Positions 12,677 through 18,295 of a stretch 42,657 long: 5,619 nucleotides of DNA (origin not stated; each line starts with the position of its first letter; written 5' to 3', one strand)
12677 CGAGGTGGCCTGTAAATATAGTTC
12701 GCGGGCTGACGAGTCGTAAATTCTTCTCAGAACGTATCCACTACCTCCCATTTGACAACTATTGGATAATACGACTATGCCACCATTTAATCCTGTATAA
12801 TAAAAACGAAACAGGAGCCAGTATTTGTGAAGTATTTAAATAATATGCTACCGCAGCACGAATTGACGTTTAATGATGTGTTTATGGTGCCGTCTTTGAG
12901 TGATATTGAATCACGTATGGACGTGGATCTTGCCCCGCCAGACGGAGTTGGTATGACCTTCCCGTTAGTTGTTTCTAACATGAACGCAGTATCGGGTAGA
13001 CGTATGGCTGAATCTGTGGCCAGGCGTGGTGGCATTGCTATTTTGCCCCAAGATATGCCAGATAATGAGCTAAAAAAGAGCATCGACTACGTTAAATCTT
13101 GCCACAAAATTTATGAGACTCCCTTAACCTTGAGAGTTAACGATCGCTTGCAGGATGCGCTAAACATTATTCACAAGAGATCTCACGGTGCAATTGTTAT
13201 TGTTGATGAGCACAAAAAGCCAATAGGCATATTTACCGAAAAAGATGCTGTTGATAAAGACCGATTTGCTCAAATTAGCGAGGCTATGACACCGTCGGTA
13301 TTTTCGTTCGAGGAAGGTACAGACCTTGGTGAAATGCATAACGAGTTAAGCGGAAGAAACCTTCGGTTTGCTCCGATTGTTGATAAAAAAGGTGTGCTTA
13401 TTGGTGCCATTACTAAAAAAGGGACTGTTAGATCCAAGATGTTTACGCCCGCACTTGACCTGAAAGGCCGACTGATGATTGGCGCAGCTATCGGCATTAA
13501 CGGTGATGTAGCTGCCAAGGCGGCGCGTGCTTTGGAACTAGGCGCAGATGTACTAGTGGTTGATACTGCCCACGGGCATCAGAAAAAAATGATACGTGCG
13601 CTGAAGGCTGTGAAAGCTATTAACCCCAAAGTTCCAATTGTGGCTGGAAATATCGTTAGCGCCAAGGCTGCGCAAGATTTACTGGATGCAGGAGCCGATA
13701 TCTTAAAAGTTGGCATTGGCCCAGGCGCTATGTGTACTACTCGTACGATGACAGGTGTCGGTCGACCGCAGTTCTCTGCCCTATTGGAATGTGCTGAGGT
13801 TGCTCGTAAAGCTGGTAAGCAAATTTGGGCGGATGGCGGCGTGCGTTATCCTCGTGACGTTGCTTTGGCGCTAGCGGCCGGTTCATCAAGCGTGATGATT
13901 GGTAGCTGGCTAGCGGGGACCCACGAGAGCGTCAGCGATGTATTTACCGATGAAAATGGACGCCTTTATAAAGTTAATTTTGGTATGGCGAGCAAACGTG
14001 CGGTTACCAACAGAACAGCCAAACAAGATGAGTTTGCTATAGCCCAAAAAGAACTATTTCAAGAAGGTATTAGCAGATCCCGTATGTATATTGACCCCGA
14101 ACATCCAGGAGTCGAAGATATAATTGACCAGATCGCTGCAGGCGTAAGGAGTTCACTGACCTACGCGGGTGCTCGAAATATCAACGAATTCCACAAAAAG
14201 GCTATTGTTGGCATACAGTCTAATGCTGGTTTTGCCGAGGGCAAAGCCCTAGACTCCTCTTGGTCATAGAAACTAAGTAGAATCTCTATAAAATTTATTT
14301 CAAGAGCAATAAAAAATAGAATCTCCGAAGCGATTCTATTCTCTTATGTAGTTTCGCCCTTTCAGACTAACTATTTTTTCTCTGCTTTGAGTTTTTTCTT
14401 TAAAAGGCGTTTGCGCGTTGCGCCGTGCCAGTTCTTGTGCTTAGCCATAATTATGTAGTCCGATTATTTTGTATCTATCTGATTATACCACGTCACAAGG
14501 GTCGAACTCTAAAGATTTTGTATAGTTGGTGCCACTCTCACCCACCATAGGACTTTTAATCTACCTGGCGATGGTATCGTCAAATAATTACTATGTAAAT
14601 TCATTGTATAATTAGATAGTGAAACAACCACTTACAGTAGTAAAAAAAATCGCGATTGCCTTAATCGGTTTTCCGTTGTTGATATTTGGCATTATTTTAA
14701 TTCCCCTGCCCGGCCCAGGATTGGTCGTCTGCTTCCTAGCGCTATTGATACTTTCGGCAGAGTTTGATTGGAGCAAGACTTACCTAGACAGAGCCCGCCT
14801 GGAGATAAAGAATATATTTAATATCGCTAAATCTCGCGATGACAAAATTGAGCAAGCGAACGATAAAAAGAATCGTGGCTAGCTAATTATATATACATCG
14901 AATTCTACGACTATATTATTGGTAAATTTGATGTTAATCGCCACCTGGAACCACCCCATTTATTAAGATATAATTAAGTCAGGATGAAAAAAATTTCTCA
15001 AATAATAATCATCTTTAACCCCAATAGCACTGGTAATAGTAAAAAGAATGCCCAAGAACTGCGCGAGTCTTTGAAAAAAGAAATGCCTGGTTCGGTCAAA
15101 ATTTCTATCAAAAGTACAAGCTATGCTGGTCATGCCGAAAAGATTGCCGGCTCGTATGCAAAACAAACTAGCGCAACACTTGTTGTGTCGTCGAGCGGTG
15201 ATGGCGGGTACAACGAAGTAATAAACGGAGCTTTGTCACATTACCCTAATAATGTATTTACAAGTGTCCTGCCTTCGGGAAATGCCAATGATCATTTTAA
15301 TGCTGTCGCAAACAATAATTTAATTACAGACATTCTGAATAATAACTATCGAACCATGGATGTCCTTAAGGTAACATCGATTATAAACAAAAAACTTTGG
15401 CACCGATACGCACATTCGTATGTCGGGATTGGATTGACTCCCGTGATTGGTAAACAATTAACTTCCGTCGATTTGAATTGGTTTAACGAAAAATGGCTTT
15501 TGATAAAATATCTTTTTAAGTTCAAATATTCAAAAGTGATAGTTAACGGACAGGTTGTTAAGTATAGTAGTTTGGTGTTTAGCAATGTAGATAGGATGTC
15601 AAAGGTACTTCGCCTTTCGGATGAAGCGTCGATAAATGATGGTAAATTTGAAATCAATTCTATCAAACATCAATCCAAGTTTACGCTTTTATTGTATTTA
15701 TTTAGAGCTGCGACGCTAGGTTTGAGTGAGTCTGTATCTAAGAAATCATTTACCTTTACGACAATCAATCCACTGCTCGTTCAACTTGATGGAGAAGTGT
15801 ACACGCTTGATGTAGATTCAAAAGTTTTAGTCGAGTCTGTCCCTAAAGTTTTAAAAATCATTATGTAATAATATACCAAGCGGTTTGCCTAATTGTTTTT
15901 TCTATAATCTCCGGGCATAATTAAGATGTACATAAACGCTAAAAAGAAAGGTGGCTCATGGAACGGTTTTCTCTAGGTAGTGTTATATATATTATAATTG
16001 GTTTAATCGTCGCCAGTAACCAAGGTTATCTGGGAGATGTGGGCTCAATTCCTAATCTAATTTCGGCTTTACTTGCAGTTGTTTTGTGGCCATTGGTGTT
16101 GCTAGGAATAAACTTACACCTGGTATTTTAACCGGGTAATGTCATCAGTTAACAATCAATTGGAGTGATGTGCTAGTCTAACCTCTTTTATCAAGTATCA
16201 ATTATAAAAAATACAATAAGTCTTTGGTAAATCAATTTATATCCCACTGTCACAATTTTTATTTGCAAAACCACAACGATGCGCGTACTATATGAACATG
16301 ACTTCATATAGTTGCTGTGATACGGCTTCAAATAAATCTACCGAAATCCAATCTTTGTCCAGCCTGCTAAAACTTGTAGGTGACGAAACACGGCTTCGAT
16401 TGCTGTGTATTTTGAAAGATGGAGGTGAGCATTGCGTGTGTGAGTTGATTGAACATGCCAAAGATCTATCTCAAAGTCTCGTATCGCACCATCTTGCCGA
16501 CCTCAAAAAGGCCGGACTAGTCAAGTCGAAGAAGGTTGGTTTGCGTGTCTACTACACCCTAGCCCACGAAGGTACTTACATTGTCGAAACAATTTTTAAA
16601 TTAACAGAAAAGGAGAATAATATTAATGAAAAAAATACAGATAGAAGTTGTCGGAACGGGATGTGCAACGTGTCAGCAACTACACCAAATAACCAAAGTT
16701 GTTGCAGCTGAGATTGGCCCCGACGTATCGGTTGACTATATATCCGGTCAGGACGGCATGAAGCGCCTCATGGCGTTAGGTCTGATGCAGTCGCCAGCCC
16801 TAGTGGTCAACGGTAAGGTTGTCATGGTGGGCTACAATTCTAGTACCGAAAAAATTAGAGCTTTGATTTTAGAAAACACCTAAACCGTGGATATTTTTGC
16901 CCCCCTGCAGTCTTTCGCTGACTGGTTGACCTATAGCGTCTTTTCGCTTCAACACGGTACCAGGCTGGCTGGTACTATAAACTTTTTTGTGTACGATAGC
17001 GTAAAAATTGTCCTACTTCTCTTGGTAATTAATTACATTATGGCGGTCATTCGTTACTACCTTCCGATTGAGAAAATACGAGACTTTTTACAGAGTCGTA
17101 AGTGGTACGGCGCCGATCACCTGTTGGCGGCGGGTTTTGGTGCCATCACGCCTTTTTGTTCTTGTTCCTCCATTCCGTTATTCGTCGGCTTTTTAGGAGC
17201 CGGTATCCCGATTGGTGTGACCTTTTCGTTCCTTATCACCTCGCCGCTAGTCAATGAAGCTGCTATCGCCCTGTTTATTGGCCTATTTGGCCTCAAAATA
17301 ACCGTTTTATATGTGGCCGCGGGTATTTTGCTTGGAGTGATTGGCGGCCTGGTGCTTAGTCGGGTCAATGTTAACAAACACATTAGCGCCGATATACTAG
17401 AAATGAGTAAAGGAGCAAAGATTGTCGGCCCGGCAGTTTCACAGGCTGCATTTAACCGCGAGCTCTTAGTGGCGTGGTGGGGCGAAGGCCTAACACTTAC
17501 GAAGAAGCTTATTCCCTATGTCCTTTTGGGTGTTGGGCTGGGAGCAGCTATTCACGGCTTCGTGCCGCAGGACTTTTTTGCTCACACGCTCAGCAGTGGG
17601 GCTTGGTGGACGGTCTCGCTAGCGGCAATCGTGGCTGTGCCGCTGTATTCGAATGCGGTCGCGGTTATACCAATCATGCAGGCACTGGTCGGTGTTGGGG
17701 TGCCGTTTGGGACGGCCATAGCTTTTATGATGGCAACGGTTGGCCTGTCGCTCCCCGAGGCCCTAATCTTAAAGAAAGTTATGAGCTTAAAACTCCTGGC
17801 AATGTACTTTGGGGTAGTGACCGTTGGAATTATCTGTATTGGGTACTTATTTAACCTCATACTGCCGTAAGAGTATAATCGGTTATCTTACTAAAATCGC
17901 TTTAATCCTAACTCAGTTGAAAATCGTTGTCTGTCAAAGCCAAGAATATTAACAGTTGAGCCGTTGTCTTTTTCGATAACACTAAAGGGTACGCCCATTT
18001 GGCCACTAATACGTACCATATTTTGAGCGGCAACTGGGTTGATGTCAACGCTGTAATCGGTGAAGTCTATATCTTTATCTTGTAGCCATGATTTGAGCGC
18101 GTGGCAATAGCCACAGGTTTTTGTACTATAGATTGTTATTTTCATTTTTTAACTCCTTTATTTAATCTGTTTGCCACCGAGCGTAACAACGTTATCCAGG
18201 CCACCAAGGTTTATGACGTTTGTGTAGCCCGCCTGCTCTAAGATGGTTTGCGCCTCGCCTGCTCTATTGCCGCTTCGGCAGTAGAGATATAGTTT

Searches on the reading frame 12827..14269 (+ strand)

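Call 17: search_protein_families(library=pfam, proteins=[window:12827-14269:+], max_evalue=0.001)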
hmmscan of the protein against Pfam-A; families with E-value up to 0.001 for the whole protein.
window:12827-14269:+ (480 aa): 6 families
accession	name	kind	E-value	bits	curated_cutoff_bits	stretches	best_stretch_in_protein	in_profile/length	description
PF00478.31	IMPDH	-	5.2e-97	325.4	25.6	1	13-473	2-343/345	IMP dehydrogenase / GMP reductase domain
PF00571.33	CBS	-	1.7e-15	57.5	24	2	99-143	9-53/57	CBS domain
PF03060.21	NMO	-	1.6e-06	28.2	28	0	253-376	126-239/331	Nitronate monooxygenase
PF01070.24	FMN_dh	-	5.6e-06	26.1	24.9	1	268-359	218-302/350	FMN-dependent dehydrogenase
PF00977.27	His_biosynth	-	1.2e-05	25.3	23.6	0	323-373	66-116/228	Histidine biosynthesis protein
PF02310.24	B12-binding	-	3.9e-05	23.9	32.1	1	224-300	36-115/121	B12 binding domain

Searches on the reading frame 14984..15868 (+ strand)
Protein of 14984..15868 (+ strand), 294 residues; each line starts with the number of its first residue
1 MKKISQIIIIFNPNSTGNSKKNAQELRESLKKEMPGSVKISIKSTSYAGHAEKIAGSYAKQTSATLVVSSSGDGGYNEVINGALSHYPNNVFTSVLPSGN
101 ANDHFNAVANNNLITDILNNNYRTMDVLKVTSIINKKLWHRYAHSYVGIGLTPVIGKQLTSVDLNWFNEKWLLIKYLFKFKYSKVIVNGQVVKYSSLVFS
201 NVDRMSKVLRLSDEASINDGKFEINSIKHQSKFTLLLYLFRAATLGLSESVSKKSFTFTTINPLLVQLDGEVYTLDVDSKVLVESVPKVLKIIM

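Call 39: search_protein_families(library=pfam, proteins=[window:14984-15868:+], max_evalue=0.001)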
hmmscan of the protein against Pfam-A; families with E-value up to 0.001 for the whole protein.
window:14984-15868:+ (294 aa): 1 family
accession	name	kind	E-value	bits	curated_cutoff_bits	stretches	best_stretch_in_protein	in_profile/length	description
PF00781.29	DAGK_cat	-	9.4e-14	51.5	23.6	1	7-130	2-125/125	Diacylglycerol kinase catalytic domain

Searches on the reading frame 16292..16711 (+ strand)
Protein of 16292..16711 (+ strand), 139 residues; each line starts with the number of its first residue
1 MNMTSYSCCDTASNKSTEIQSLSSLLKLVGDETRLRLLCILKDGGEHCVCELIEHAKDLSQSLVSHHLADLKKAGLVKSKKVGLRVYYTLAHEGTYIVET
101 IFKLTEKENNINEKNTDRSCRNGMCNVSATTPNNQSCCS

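Call 39: search_protein_families(library=pfam, proteins=[window:16292-16711:+], max_evalue=0.001)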
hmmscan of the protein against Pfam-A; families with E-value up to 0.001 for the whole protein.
window:16292-16711:+ (139 aa): 5 families
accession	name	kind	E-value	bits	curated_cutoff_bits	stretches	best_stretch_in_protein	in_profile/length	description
PF01022.26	HTH_5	-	1.7e-16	60.2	22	1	31-79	1-47/47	Bacterial regulatory protein, arsR family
PF12840.13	HTH_20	-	2.2e-05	24.8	27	1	30-79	2-50/51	Helix-turn-helix domain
PF24037.1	DUF7346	-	7e-05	23.4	28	1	21-100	59-137/139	Family of unknown function (DUF7346)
PF01638.23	HxlR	-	0.00018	21.8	20.8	1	29-109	2-84/91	HxlR-like helix-turn-helix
PF02082.26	Rrf2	-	0.00032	21.3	30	1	43-121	17-97/132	Iron-dependent Transcriptional regulator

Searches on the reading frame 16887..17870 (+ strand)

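Call 39: search_protein_families(library=pfam, proteins=[window:16887-17870:+], max_evalue=0.001)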
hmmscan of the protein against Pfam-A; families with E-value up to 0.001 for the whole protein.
window:16887-17870:+ (327 aa): 1 family
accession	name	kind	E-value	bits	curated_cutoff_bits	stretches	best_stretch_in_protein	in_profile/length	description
PF03773.19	ArsP_1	-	6.7e-61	206.4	32.3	1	28-323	3-293/294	Predicted permease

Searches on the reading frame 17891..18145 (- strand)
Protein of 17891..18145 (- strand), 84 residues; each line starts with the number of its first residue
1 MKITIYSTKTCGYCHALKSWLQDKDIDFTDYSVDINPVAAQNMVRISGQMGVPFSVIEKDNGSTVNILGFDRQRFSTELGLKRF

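Call 40: search_protein_families(library=pfam, proteins=[window:17891-18145:-], max_evalue=0.001)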
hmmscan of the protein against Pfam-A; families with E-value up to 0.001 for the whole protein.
window:17891-18145:- (84 aa): 1 family
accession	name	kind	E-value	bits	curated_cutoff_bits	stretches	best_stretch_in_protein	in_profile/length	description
PF00462.30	Glutaredoxin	-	2.1e-13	50.7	22.9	1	3-53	1-51/60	Glutaredoxin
